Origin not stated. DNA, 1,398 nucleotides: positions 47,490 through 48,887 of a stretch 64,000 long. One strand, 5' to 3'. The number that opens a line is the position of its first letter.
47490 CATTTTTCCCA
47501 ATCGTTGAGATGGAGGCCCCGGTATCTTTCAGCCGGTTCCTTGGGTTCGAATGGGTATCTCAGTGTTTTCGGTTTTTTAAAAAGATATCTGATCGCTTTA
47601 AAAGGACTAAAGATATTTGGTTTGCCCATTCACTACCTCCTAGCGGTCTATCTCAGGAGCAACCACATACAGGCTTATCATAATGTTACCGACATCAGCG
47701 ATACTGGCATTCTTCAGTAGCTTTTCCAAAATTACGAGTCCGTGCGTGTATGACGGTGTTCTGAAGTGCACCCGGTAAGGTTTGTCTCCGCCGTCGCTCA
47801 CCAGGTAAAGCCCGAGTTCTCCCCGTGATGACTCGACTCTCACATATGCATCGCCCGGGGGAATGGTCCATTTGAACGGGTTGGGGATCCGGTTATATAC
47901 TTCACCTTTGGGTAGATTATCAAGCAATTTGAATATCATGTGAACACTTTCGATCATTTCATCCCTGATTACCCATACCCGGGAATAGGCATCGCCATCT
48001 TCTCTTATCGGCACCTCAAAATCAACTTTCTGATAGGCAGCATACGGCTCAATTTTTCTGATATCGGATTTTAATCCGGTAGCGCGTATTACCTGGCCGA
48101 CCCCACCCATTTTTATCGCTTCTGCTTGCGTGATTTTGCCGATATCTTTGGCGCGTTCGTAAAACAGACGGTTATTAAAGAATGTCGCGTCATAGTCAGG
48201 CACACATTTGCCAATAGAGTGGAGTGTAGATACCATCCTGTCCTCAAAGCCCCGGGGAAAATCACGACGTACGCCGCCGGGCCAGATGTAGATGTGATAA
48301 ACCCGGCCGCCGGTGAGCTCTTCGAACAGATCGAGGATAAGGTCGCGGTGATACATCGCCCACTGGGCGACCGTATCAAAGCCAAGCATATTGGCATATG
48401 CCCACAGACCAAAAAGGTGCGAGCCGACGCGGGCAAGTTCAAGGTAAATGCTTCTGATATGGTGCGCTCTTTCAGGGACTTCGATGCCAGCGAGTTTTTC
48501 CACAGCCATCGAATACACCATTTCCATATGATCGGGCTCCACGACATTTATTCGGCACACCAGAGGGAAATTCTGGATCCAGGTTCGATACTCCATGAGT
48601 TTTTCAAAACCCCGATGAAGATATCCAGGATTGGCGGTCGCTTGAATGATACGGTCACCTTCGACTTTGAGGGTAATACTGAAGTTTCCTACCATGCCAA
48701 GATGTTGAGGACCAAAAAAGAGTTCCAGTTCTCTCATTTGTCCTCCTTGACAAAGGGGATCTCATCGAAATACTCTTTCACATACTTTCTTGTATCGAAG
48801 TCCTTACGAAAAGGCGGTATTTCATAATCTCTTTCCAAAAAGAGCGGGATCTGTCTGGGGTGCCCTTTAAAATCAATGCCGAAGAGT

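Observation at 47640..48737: Large subunit is NuoD-like, not a hydrogenase and not MbsL-like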

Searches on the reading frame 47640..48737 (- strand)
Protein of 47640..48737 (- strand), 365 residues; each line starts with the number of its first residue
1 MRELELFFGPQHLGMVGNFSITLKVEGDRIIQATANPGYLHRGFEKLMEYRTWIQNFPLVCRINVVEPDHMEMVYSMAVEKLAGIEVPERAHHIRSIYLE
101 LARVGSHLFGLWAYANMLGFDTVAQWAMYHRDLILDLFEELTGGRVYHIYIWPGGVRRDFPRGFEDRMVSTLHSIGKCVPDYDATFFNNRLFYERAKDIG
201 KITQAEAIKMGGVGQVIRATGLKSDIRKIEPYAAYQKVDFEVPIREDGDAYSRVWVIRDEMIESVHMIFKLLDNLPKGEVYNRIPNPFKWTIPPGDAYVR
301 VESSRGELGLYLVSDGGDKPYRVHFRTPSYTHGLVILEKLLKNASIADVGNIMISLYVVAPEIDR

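Call 4: search_protein_families(library=pfam, proteins=[window:47640-48737:-], max_evalue=0.001)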
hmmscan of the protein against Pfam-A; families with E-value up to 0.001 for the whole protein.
window:47640-48737:- (365 aa): 1 family
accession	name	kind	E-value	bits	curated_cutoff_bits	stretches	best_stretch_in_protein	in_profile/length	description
PF00346.24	Complex1_49kDa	-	5.5e-73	245.8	24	2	118-282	2-166/271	Respiratory-chain NADH dehydrogenase, 49 Kd subunit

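Call 5: search_solved_structures(query=window:47640-48737:-, max_evalue=0.001, show_alignments=0)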
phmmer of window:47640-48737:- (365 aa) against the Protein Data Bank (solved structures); distinct sequences matched with E-value up to 0.001: 54.
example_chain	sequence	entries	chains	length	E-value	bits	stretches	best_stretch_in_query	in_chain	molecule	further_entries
6u8y_L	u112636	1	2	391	4.7e-104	351.6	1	4-365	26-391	NADH dehydrogenase subunit D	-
8ba0_D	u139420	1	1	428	3.1e-72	246.8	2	2-281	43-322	Complex I-49kD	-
8b9z_D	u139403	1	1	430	3.2e-72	246.8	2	2-281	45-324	Complex I-49kD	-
8esw_S2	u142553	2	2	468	4.6e-72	246.3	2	2-281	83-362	Complex I-49kD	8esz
7zm7_C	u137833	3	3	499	1.5e-70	241.3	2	3-295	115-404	NADH-ubiquinone oxidoreductase 49 kDa subunit-like protein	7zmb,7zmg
2fug_4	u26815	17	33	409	9.4e-70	238.7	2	5-294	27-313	NADH-quinone oxidoreductase chain 4 | NADH-QUINONE OXIDOREDUCTASE SUBUNIT 4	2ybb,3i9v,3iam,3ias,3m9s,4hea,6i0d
6gcs_C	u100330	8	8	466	1.8e-67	231.2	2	3-294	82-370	49-KDA PROTEIN (NUCM) | Subunit NUCM of NADH:Ubiquinone Oxidoreductase (Complex I) | NUCM protein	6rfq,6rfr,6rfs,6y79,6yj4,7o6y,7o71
5lnk_4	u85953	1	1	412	3.3e-67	230.3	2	3-280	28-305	Mitochondrial complex I, 49 kDa subunit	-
6q9b_S2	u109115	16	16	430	4e-67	230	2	3-280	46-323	NADH:ubiquinone oxidoreductase core subunit S2,NADH:ubiquinone oxidoreductase core subunit | NDUFS2 | NDUFB11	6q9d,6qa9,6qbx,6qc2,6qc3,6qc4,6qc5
6h8k_C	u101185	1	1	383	4.4e-67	229.9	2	6-294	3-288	NUCM protein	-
6zk9_4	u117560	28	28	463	5.5e-67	229.6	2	3-280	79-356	Mitochondrial complex I, 49 kDa subunit | Mitochondrial complex I, ND4L subunit | Complex I-49kD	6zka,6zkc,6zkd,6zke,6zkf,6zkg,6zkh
7dgq_B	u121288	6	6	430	5.5e-67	229.6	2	3-280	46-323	NADH dehydrogenase [ubiquinone] iron-sulfur protein 2, mitochondrial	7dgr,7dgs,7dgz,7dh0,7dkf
6g2j_D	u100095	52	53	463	6.4e-67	229.3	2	4-280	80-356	NADH dehydrogenase [ubiquinone] iron-sulfur protein 2, mitochondrial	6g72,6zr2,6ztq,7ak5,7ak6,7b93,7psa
7vb7_Q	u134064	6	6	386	8e-67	229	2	4-280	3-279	NADH dehydrogenase [ubiquinone] iron-sulfur protein 2, mitochondrial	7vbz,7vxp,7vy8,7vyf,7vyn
5xtd_Q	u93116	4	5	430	8.2e-67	229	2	3-280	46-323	NADH dehydrogenase [ubiquinone] iron-sulfur protein 2, mitochondrial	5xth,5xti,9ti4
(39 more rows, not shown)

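Call 7: search_solved_structures(query=window:47640-48737:-, max_evalue=1e-71, show_alignments=2)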
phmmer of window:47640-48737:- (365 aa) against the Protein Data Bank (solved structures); distinct sequences matched with E-value up to 1e-71: 4.
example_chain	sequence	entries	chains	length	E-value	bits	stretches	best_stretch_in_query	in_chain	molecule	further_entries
6u8y_L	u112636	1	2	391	4.7e-104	351.6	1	4-365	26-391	NADH dehydrogenase subunit D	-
8ba0_D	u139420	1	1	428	3.1e-72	246.8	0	2-281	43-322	Complex I-49kD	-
8b9z_D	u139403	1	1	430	3.2e-72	246.8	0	2-281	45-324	Complex I-49kD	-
8esw_S2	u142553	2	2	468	4.6e-72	246.3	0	2-281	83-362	Complex I-49kD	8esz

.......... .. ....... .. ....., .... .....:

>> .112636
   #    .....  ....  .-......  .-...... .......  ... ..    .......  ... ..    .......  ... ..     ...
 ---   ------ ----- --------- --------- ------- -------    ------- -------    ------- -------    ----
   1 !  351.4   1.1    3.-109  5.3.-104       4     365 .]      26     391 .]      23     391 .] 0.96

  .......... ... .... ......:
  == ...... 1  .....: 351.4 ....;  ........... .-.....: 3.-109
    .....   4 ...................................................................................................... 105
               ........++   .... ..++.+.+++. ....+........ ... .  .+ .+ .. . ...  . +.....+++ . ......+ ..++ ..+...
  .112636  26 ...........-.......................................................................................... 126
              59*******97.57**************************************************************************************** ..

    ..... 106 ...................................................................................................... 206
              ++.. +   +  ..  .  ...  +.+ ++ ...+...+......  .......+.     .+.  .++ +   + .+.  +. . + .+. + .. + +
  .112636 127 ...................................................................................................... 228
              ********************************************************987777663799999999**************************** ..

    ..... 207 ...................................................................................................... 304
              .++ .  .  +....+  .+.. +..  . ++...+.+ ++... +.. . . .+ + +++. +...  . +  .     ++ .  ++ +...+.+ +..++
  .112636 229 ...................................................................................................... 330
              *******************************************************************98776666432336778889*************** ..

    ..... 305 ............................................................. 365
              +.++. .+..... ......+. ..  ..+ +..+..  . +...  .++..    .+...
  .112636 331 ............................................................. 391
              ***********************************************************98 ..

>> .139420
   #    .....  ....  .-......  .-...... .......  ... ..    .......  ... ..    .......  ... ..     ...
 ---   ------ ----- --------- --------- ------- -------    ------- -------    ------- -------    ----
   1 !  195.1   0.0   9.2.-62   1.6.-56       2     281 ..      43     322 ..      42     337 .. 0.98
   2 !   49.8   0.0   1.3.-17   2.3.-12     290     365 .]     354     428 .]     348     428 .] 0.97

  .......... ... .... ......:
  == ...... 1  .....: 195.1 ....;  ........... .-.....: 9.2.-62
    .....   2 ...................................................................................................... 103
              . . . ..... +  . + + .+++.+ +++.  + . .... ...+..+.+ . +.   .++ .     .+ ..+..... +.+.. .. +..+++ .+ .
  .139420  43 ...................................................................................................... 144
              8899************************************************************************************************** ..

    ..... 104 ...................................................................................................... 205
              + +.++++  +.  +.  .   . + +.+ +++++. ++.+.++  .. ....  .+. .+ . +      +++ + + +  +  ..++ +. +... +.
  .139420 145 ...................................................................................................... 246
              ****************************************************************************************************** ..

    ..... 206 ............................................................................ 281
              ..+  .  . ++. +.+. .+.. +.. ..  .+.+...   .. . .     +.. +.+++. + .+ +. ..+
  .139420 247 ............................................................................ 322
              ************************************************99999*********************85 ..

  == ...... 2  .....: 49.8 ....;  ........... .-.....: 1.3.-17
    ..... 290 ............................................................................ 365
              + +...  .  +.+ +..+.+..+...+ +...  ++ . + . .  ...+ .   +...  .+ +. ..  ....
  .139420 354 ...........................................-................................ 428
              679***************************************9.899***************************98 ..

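Call 8: search_protein_families(library=ncbifam, proteins=[window:47640-48737:-], max_evalue=0.00001)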
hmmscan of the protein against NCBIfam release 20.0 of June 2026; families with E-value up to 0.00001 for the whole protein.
window:47640-48737:- (365 aa): 7 families
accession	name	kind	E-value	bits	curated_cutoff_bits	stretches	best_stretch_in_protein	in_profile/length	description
NF004739.1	PRK06075.1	equivalog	1.9e-124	415.3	360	2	5-282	2-279/384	NADH-quinone oxidoreductase subunit D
TIGR01962.1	NuoD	equivalog_domain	3.5e-98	329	459.35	2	4-284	3-283/386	NADH dehydrogenase (quinone) subunit D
NF040602.1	F420_dehyd_FpoD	exception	8.9e-97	324.4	600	1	3-365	7-372/372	F420H2 dehydrogenase subunit FpoD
NF008974.0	PRK12322.1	equivalog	2e-91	306.7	522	1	3-364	6-365/366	NADH-quinone oxidoreductase subunit D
NF009808.0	PRK13292.1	equivalog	4.6e-76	256.3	1156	2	6-279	410-683/791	NADH-quinone oxidoreductase subunit B/C/D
NF008728.0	PRK11742.1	equivalog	1.8e-73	247.9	840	2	6-280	217-491/598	NADH-quinone oxidoreductase subunit C/D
NF005649.0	PRK07415.1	equivalog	2.5e-68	230.9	583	2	6-282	13-290/394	NAD(P)H-quinone oxidoreductase subunit H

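Call 9: find_homologous_proteins(query=window:47640-48737:-, max_evalue=1e-10)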
Query window:47640-48737:- (365 aa): 6152 proteins with E <= 1e-10 among 8000 candidates; the best 120 are listed.
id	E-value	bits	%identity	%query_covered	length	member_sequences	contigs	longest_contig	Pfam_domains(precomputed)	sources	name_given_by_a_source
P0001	1.6e-233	792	92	100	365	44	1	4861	PF00346.25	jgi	jgi:NADH-quinone oxidoreductase subunit D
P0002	8.8e-232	787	90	100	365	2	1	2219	PF00346.25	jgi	jgi:NADH-quinone oxidoreductase subunit D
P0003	1.2e-223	760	88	100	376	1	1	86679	PF00346.25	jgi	jgi:NADH-quinone oxidoreductase subunit D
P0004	6.6e-223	758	88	100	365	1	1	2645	PF00346.25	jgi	jgi:NADH-quinone oxidoreductase subunit D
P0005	2.3e-221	752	87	100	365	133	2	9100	PF00346.25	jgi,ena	jgi:NADH-quinone oxidoreductase subunit D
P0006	2.8e-221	752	87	100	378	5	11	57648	PF00346.25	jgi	-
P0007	9.4e-221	750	88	100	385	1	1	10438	PF00346.25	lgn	-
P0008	1.1e-220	750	87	100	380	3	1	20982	PF00346.25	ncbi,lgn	-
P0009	1.1e-220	750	87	100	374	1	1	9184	PF00346.25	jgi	-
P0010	1.1e-220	750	86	100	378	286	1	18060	PF00346.25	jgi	-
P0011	2.0e-220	749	87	100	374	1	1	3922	PF00346.25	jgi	-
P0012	3.1e-220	749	87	100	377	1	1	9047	PF00346.25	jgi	-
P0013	3.4e-220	749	86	100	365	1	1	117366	PF00346.25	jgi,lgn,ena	-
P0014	3.8e-220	748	87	100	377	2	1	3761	PF00346.25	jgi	-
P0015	4.0e-220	748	86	100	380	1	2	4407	PF00346.25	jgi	-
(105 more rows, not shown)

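Call 22: find_encoding_contigs(protein=window:47640-48737:-, flank=10000, max_places=4)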
Protein window:47640-48737:- (365 aa): 7 contigs read that carry it; 3 places shown.
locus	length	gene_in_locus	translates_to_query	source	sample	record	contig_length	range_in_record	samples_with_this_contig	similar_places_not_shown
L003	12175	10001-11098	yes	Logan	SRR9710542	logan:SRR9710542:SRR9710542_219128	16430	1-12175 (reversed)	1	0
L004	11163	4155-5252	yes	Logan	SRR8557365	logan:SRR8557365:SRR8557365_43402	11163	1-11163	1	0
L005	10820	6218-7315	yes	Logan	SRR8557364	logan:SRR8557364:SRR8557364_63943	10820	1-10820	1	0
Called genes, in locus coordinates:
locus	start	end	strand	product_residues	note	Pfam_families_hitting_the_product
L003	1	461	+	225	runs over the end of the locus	PF13489:Methyltransf_23, PF05175:MTS (weak), PF07021:MetW (weak), PF13847:Methyltransf_31, PF08241:Methyltransf_11, PF08242:Methyltransf_12, PF13649:Methyltransf_25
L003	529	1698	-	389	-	PF00155:Aminotran_1_2, PF00266:Aminotran_5, PF01041:DegT_DnrJ_EryC1, PF01053:Cys_Met_Meta_PP (weak)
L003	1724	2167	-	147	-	PF08821:CGGC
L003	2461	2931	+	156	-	PF01899:MNHE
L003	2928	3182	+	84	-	PF04066:MrpF_PhaF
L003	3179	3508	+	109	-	PF03334:PhaG_MnhG_YufB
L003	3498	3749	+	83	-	PF13244:MbhD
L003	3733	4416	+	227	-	PF20501:MbhE, PF04039:MnhB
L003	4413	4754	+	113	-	PF00420:Oxidored_q2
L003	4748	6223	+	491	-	PF00662:Proton_antipo_N (weak), PF10125:NADHdeh_related (weak), PF00361:Proton_antipo_M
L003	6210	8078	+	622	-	PF00662:Proton_antipo_N (weak), PF00361:Proton_antipo_M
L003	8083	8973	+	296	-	PF00146:NADHdh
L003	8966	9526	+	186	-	PF01058:Oxidored_q6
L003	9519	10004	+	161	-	PF00329:Complex1_30kDa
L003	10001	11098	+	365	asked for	PF00346:Complex1_49kDa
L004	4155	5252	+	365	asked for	PF00346:Complex1_49kDa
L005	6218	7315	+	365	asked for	PF00346:Complex1_49kDa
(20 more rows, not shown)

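Call 27: find_related_loci(query=window:47640-48737:-, collection=genome_contigs, flank=10000)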
Query window:47640-48737:- (365 aa) in genome_contigs; peptide patterns used: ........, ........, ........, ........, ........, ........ (x = any residue, [..] = any of these).
199 stretches matched a pattern; 175 encode a relative of the query (tblastn E <= 1e-3); the best 80 are kept; 80 distinct loci.
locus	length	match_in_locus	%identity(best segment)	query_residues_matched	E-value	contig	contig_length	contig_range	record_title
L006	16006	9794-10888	93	1-365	0e+0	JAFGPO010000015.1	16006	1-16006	MAG: candidate division WOR-3 bacterium isolate Zod_Metabat.699 k87_1220186, whole genome shotgun sequence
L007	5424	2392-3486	86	1-365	0e+0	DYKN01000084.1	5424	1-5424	MAG TPA_asm: Rikenella microfusus isolate SulCav_AS07-7_39_23 SulCav_AS07_7_13578_length_5424_cov_13_341777, whole genom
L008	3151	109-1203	87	1-365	0e+0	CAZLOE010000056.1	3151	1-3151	MAG TPA_asm: uncultured Actinomycetota bacterium isolate binchicken_co196_361 genome assembly, contig: NODE_46537_length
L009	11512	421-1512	87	2-365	0e+0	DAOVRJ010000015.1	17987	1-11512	MAG TPA_asm: Candidatus Zixiibacteriota bacterium isolate CSMAG_1598 CSMAG_1598_k141_2784023_length_17987_cov_22.0000, w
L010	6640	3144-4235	87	2-365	0e+0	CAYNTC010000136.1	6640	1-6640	MAG TPA_asm: uncultured Pirellulales bacterium isolate binchicken_co34_499 genome assembly, contig: NODE_20798_length_66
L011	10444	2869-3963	86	1-365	0e+0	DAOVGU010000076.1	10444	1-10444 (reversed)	MAG TPA_asm: bacterium isolate CSMAG_1143 CSMAG_1143_k141_5414904_length_10444_cov_7.0000, whole genome shotgun sequence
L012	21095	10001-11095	86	1-365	0e+0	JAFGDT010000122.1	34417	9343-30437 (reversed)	MAG: bacterium isolate Zod_Metabat.1186 k87_11858521, whole genome shotgun sequence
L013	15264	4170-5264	85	1-365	0e+0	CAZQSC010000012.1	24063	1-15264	MAG TPA_asm: uncultured bacterium isolate SRP338002_co1_79 genome assembly, contig: NODE_1939_length_24063_cov_6.165653,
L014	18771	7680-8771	85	1-364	0e+0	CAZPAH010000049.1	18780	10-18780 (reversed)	MAG TPA_asm: uncultured bacterium isolate binchicken_co129_916 genome assembly, contig: NODE_8570_length_18780_cov_5.261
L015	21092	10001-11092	86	2-365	0e+0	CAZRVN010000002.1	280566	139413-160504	MAG TPA_asm: uncultured Actinomycetota bacterium isolate binchicken_co196_218 genome assembly, contig: NODE_3_length_280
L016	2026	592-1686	85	1-365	0e+0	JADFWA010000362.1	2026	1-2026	MAG: Proteobacteria bacterium isolate C2.bin.20 k83_3493188, whole genome shotgun sequence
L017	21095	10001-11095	86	1-365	0e+0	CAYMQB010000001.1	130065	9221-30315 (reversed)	MAG TPA_asm: uncultured bacterium isolate binchicken_co228_479 genome assembly, contig: NODE_53_length_130065_cov_40.649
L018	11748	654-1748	85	1-365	0e+0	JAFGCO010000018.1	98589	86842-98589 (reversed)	MAG: bacterium isolate Zod_Metabat.1116 k87_2802661, whole genome shotgun sequence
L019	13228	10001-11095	86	1-365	0e+0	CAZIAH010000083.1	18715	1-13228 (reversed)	MAG TPA_asm: uncultured bacterium isolate SRP323688_co1_225 genome assembly, contig: NODE_4855_length_18715_cov_9.376259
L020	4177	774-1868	85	1-365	0e+0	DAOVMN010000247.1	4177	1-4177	MAG TPA_asm: Thermoplasmata archaeon isolate CSMAG_1472 CSMAG_1472_k141_1853283_length_4177_cov_30.4386, whole genome sh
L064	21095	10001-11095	83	1-365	0e+0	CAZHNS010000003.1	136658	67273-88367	MAG TPA_asm: uncultured bacterium isolate binchicken_co178_245 genome assembly, contig: NODE_234_length_136658_cov_9.217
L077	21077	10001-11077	83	7-365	0e+0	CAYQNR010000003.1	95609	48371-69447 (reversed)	MAG TPA_asm: uncultured Desulfobacteraceae bacterium isolate binchicken_co100_362 genome assembly, contig: NODE_253_leng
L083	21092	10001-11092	85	2-365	0e+0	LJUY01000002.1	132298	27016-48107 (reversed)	MAG: candidate division Zixibacteria bacterium SM23_81 WORSMTZ_46, whole genome shotgun sequence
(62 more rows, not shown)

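Call 30: search_protein_representatives(protein=window:47640-48737:-)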
Query: 365 residues. Proteins with E-value up to 0.001 (for the whole library): 9656; up to 1e-10: 4168; up to 1e-30: 676. The best 150 are listed.
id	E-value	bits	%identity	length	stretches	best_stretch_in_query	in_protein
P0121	1.1e-164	564.3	78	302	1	64-365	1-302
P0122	5.6e-105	367.8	47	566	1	2-365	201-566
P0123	1.1e-101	356.9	87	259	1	15-188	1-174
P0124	8.4e-99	347.5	46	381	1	4-365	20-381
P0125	1.6e-89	316.9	45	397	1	4-365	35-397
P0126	4.3e-81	289.2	42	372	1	2-365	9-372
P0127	5.6e-79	282.2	42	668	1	5-352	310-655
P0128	1.5e-77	277.5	41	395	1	2-365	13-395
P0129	2.1e-76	273.8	80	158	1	2-153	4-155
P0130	4.0e-76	272.9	40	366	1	4-365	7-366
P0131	9.2e-73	261.8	39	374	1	3-364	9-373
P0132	2.2e-72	260.5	38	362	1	2-365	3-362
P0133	1.1e-71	258.2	39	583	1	6-365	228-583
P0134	1.4e-71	257.8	39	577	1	4-365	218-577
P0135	9.8e-71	255.1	40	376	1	3-365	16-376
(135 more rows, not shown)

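Call 37: list_cluster_members(proteins=[P0122, P0124, P0125, P0126, P0127, P0132, P0135])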
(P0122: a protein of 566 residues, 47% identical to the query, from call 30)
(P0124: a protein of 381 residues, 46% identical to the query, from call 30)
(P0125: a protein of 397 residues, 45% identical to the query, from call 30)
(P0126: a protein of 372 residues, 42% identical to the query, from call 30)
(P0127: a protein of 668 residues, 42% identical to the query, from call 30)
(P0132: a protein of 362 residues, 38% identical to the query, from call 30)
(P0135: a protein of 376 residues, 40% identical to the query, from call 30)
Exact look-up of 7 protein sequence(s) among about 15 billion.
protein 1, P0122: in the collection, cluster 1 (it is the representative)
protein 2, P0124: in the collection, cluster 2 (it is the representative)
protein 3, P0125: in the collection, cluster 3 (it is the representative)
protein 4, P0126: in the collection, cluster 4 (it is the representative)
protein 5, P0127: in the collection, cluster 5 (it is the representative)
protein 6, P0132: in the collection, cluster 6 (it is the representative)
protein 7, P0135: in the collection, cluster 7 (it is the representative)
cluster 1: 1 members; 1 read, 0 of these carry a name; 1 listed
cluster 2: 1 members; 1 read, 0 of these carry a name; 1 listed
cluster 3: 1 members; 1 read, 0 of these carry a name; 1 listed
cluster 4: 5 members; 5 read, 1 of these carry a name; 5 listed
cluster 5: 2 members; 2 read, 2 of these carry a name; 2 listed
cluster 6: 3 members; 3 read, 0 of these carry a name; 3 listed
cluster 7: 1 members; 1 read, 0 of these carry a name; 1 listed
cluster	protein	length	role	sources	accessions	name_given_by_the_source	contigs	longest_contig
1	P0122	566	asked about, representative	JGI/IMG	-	-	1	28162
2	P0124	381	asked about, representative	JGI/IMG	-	-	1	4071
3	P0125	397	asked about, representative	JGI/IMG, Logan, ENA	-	-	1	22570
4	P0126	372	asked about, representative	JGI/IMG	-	-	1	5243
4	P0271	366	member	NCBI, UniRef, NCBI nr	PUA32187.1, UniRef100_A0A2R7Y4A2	MAG: NADH-quinone oxidoreductase subunit D [Zestosphaera tikiterensis] | NADH-quinone oxidoreductase subunit D n=1 Tax=Zestosphaera tikiterensis TaxID=1973259 ...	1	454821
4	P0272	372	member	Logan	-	-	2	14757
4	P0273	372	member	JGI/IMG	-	-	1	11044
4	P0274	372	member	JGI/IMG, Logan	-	-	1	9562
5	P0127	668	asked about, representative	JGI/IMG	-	NADH-quinone oxidoreductase subunit D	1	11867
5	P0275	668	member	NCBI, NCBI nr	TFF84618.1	NADH-quinone oxidoreductase subunit D [Candidatus Heimdallarchaeota archaeon] | MAG: NADH-quinone oxidoreductase subunit D [Candidatus Heimdallarchaeota archaeon]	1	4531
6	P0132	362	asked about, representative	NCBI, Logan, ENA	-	-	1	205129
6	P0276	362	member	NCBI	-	-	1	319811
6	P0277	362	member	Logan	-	-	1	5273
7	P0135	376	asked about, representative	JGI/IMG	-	-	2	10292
